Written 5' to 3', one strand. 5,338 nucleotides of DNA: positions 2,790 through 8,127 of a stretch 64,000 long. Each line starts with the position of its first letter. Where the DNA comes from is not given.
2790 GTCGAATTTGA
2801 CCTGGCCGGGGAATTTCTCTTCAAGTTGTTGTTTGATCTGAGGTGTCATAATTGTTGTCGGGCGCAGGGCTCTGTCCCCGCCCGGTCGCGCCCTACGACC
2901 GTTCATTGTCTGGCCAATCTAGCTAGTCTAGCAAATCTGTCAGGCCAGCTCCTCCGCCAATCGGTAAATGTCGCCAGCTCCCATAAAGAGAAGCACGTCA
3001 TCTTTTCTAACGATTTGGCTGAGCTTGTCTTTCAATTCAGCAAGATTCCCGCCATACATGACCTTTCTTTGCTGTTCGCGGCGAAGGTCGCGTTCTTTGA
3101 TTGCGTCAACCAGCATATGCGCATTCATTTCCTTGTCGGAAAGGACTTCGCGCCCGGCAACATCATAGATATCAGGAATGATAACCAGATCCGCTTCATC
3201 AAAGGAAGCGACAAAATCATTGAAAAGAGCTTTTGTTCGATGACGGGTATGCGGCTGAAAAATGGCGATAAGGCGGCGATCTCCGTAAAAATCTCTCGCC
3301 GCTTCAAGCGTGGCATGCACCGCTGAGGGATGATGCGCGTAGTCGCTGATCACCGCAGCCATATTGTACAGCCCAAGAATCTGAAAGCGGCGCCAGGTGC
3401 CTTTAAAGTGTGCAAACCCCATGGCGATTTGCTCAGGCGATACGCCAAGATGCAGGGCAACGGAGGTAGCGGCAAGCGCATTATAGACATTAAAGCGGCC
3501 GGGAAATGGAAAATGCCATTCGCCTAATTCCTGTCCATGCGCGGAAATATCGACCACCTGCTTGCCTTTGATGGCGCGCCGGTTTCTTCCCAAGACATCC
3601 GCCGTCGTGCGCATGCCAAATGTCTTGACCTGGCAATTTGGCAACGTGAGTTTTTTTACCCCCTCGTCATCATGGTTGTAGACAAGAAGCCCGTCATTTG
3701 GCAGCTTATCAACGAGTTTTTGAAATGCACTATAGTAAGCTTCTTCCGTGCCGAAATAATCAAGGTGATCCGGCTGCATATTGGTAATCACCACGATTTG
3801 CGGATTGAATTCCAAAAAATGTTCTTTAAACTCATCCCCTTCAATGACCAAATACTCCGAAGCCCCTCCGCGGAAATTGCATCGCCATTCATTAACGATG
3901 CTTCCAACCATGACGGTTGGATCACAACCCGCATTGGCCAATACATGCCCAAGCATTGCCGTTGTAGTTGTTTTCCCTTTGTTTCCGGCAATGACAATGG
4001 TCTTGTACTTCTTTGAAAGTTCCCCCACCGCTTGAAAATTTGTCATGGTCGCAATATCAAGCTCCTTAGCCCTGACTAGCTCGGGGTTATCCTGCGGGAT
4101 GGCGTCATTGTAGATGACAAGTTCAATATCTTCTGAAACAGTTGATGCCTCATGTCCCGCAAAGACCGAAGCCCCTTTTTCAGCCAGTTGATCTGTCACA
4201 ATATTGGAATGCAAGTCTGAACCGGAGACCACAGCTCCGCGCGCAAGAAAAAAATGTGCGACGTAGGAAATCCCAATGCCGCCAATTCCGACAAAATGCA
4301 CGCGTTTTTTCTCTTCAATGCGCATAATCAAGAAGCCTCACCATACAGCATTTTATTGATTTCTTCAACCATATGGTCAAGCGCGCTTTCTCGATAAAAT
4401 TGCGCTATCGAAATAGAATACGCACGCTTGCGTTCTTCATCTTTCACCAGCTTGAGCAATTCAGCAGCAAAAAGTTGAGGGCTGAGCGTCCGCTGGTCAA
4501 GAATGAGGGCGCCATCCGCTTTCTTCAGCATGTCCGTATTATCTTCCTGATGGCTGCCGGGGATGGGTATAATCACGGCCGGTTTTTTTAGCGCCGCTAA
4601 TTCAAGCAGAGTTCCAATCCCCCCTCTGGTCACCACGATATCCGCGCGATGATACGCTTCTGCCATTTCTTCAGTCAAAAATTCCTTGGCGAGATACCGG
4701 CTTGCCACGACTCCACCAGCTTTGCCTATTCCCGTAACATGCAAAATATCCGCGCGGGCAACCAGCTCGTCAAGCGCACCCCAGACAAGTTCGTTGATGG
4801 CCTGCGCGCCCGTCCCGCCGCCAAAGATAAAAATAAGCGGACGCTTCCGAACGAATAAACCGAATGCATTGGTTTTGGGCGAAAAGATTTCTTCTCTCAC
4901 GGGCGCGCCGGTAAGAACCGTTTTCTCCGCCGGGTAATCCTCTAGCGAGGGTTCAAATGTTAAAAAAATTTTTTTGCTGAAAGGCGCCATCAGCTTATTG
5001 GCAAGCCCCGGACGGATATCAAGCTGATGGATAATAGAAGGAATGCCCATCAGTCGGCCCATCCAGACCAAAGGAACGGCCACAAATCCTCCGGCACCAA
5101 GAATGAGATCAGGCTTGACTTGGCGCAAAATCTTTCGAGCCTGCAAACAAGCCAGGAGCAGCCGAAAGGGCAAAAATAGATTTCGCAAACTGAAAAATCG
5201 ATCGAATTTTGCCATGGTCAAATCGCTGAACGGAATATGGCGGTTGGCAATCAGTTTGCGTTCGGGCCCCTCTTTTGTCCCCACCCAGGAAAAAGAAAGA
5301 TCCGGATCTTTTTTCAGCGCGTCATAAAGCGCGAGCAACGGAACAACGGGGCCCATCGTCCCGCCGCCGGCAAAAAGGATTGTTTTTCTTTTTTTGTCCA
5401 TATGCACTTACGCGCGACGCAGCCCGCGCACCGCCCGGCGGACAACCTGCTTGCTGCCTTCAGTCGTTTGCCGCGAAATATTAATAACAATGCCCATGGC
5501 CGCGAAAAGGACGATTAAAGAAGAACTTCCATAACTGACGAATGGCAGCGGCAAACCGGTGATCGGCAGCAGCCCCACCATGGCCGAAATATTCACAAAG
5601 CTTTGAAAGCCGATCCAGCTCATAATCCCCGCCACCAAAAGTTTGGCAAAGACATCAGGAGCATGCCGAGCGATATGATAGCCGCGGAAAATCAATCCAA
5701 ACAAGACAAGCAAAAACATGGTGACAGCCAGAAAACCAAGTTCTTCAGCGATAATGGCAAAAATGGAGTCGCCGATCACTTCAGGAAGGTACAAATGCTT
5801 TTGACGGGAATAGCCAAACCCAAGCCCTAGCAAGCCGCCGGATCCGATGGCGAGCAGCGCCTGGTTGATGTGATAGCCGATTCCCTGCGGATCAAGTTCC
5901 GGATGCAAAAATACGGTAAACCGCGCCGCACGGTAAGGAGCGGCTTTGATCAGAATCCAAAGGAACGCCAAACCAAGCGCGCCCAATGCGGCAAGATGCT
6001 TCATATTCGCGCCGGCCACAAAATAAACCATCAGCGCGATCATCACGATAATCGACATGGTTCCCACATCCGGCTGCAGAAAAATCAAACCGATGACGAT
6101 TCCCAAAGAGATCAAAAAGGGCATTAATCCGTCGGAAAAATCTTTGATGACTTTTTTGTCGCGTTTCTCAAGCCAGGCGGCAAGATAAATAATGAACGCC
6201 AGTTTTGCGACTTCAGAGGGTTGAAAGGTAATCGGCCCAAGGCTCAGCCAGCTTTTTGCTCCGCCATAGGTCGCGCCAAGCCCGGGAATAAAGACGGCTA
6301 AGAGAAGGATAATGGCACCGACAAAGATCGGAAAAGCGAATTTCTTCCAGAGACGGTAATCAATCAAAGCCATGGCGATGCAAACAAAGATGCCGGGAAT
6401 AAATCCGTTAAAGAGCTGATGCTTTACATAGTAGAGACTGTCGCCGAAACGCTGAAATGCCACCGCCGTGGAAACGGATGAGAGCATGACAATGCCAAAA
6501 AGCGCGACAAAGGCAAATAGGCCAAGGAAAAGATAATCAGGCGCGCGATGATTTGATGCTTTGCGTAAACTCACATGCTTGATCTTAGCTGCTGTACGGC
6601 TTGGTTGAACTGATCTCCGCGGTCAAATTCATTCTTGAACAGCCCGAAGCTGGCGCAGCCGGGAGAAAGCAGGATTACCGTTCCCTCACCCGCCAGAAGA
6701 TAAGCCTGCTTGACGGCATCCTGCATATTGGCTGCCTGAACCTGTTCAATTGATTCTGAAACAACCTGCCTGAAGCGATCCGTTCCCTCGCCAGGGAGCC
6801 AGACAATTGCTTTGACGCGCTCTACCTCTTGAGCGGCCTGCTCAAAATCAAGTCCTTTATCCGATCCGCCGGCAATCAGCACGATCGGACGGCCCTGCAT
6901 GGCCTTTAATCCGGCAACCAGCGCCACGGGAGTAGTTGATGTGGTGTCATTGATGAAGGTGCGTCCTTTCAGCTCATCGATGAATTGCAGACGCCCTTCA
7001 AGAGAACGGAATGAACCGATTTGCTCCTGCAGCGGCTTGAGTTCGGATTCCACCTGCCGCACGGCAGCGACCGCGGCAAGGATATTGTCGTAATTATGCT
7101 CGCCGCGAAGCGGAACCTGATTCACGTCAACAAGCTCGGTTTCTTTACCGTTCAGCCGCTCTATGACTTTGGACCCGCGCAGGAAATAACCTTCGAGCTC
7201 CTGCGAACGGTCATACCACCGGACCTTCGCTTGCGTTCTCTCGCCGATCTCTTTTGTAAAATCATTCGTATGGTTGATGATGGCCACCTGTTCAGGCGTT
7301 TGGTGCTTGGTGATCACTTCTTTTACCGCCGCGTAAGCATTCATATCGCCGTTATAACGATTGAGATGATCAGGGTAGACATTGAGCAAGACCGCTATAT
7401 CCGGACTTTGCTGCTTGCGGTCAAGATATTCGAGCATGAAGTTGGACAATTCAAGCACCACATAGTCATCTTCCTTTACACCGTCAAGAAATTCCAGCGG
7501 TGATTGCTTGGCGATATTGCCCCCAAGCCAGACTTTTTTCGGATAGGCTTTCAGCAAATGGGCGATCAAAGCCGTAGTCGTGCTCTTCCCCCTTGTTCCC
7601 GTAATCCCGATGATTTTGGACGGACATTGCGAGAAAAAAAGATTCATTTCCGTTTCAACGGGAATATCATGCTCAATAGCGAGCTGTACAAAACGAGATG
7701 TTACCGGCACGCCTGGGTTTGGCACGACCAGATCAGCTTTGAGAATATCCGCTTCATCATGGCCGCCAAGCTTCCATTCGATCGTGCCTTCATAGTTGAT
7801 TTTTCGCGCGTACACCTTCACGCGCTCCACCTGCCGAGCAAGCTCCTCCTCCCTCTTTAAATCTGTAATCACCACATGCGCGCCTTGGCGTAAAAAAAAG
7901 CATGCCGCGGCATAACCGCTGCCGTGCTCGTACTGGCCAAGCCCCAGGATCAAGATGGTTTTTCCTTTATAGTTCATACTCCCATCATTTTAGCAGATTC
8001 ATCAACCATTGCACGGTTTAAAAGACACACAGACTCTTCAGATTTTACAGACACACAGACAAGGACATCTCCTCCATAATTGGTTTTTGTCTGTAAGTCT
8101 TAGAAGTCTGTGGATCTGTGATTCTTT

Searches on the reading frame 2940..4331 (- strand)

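Call 83: search_protein_families(library=ncbifam, proteins=[window:2940-4331:-], max_evalue=0.00001)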
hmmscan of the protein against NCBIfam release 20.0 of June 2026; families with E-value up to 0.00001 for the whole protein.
window:2940-4331:- (463 aa): 27 families (the best 25 are shown)
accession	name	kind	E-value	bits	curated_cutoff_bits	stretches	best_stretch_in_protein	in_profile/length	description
TIGR01082.1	murC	equivalog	9.8e-129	430.3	335.1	1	11-462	2-448/449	UDP-N-acetylmuramate--L-alanine ligase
NF011171.0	PRK14573.1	equivalog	1.7e-79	267.7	1015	1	7-462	3-444/809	bifunctional UDP-N-acetylmuramate--L-alanine ligase/D-alanine--D-alanine ligase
TIGR01081.1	mpl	equivalog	2.6e-51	175.1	388.7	1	10-386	1-385/448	UDP-N-acetylmuramate:L-alanyl-gamma-D-glutamyl-meso-diaminopimelate ligase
NF001126.0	PRK00139.1-4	equivalog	2.8e-34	118.5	373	1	178-358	195-374/486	UDP-N-acetylmuramoyl-L-alanyl-D-glutamate--2,6-diaminopimelate ligase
TIGR01087.1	murD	equivalog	2.9e-33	115.6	211.95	1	11-346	2-339/441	UDP-N-acetylmuramoyl-L-alanine--D-glutamate ligase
NF053645.1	pMurC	equivalog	7.9e-31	107.3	560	2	274-451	313-482/492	pseudomurein biosynthesis peptide ligase pMurC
TIGR01085.1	murE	subfamily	1.5e-29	103.3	257.3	1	178-358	179-364/472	UDP-N-acetylmuramyl-tripeptide synthetase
NF001124.0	PRK00139.1-2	equivalog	3.7e-29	101.8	476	1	178-395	200-418/500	UDP-N-acetylmuramoyl-L-alanyl-D-glutamate--2,6-diaminopimelate ligase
NF008896.0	PRK11929.1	equivalog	4.4e-28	97.6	1023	1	179-358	204-391/965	bifunctional UDP-N-acetylmuramoyl-L-alanyl-D-glutamate--2,6-diaminopimelate ligase MurE/UDP-N-acetylmuramoyl-tripeptide--D-alanyl-D-alanine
NF053648.1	pMurE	equivalog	1.6e-25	89.8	600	1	176-452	189-451/464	pseudomurein biosynthesis peptide ligase pMurE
TIGR01143.1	murF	subfamily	2.2e-24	86.2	288.6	1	37-357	17-330/418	UDP-N-acetylmuramoyl-tripeptide--D-alanyl-D-alanine ligase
NF053646.1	pMurD1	equivalog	1e-22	80.5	610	1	178-453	186-442/465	pseudomurein biosynthesis peptide ligase pMurD1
NF010628.0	PRK14022.1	equivalog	1.5e-20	73.4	536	1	179-386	203-403/483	UDP-N-acetylmuramoyl-L-alanyl-D-glutamate--L-lysine ligase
NF001123.0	PRK00139.1-1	equivalog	2.3e-19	69.5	586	1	178-359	198-383/493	UDP-N-acetylmuramoyl-L-alanyl-D-glutamate--2,6-diaminopimelate ligase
NF053647.1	pMurD2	equivalog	7.3e-19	68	550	1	11-239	3-232/405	pseudomurein biosynthesis peptide ligase pMurD2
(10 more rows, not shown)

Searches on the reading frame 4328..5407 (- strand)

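Call 83: search_protein_families(library=ncbifam, proteins=[window:4328-5407:-], max_evalue=0.00001)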
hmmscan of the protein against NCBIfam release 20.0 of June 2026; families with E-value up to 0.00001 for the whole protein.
window:4328-5407:- (359 aa): 5 families
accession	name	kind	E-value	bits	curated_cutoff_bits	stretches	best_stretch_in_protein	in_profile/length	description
TIGR01133.1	murG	equivalog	6.4e-72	242.5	250.25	1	3-349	1-352/353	undecaprenyldiphospho-muramoylpentapeptide beta-N-acetylglucosaminyltransferase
NF009102.0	PRK12446.1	equivalog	8.6e-66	222.2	339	1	8-352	2-351/352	undecaprenyldiphospho-muramoylpentapeptide beta-N-acetylglucosaminyltransferase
NF041548.1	PssE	equivalog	6.6e-07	29.4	120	1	211-301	16-108/146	PssE/Cps14G family polysaccharide biosynthesis glycosyltransferase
NF010135.0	PRK13609.1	equivalog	1.5e-06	27.4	500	1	245-351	264-366/388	diglucosyl diacylglycerol synthase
TIGR00661.1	MJ1255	subfamily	8.4e-06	25.3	195.9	0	243-295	236-289/321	MJ1255/VC2487 family glycosyltransferase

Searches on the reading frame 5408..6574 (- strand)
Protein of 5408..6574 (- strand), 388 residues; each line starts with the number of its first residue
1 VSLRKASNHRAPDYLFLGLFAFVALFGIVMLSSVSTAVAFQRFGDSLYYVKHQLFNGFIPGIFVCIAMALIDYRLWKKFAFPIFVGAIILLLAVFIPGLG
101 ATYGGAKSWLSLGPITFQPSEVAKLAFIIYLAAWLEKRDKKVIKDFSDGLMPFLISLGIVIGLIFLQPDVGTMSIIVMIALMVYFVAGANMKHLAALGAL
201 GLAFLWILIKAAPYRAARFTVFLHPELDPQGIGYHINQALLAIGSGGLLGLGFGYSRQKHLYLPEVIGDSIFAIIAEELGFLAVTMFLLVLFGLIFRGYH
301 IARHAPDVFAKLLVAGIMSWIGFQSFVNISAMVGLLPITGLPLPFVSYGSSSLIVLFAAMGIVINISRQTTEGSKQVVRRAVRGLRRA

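Call 83: search_protein_families(library=ncbifam, proteins=[window:5408-6574:-], max_evalue=0.00001)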
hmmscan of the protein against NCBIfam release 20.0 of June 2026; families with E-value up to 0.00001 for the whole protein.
window:5408-6574:- (388 aa): 6 families
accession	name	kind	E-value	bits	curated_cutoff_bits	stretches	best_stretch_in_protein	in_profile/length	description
TIGR02614.1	ftsW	equivalog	1.3e-105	353.4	337.5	1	13-369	1-356/357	putative lipid II flippase FtsW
TIGR02615.1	spoVE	exception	3.3e-103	345.9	448.8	1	13-368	1-354/354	stage V sporulation protein E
TIGR02210.1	rodA_shape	equivalog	1e-89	301.1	336.7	1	13-369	1-355/357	rod shape-determining protein RodA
NF008042.0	PRK10774.1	equivalog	5.4e-69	233.1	493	1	16-381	39-403/405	cell division protein FtsW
NF008060.0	PRK10794.1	equivalog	6.4e-57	193.2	590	1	25-369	21-362/370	peptidoglycan glycosyltransferase MrdB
NF037961.1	RodA_shape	subfamily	1.5e-41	143.1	150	2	215-365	248-406/415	rod shape-determining protein RodA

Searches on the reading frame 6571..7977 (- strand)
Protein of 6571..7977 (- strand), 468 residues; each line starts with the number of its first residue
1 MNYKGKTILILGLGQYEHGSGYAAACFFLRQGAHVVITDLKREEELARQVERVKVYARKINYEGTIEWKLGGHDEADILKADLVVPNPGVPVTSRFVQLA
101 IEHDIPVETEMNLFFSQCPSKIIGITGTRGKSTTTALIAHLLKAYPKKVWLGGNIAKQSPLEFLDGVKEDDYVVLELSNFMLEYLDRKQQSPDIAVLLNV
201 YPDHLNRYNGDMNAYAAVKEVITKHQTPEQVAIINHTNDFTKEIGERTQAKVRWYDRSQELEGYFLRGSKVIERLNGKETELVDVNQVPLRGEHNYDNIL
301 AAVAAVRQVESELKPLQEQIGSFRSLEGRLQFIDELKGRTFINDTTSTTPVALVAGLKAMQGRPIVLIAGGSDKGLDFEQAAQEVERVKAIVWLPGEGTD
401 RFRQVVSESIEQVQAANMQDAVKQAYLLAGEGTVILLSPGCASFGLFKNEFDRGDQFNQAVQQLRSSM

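Call 83: search_protein_families(library=ncbifam, proteins=[window:6571-7977:-], max_evalue=0.00001)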
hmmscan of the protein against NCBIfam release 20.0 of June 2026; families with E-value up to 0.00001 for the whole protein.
window:6571-7977:- (468 aa): 19 families
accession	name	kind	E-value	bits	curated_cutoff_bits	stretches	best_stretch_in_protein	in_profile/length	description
TIGR01087.1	murD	equivalog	1.4e-110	370.4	211.95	1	7-462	1-440/441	UDP-N-acetylmuramoyl-L-alanine--D-glutamate ligase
NF053646.1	pMurD1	equivalog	4.5e-30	104.7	610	1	21-370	12-358/465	pseudomurein biosynthesis peptide ligase pMurD1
TIGR01082.1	murC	equivalog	1.8e-28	99.8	335.1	1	25-359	16-336/449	UDP-N-acetylmuramate--L-alanine ligase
TIGR01143.1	murF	subfamily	4.9e-27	94.9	288.6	1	117-364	71-322/418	UDP-N-acetylmuramoyl-tripeptide--D-alanyl-D-alanine ligase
NF001126.0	PRK00139.1-4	equivalog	6.3e-24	84.3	373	1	170-360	172-362/486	UDP-N-acetylmuramoyl-L-alanyl-D-glutamate--2,6-diaminopimelate ligase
TIGR01085.1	murE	subfamily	1.8e-23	83.2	257.3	2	169-358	155-350/472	UDP-N-acetylmuramyl-tripeptide synthetase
NF053645.1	pMurC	equivalog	1.4e-22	80.1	560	1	28-237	18-223/492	pseudomurein biosynthesis peptide ligase pMurC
NF053647.1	pMurD2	equivalog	1.8e-22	79.8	550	1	10-261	5-238/405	pseudomurein biosynthesis peptide ligase pMurD2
NF001124.0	PRK00139.1-2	equivalog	8.5e-21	74.2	476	1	171-369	178-384/500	UDP-N-acetylmuramoyl-L-alanyl-D-glutamate--2,6-diaminopimelate ligase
NF008896.0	PRK11929.1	equivalog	1.3e-17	62.9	1023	1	117-361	601-856/965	bifunctional UDP-N-acetylmuramoyl-L-alanyl-D-glutamate--2,6-diaminopimelate ligase MurE/UDP-N-acetylmuramoyl-tripeptide--D-alanyl-D-alanine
NF053648.1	pMurE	equivalog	2.4e-16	59.5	600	1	191-334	189-325/464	pseudomurein biosynthesis peptide ligase pMurE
TIGR02068.2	cya_phycin_syn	equivalog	4.2e-15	54.8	850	1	192-342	565-734/862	cyanophycin synthetase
NF001123.0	PRK00139.1-1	equivalog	7.9e-15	54.5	586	1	171-361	176-371/493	UDP-N-acetylmuramoyl-L-alanyl-D-glutamate--2,6-diaminopimelate ligase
NF010628.0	PRK14022.1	equivalog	1e-14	54.2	536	1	174-370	183-374/483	UDP-N-acetylmuramoyl-L-alanyl-D-glutamate--L-lysine ligase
NF008041.0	PRK10773.1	equivalog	1.9e-14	53.3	551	1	116-369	96-360/453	UDP-N-acetylmuramoyl-tripeptide--D-alanyl-D-alanine ligase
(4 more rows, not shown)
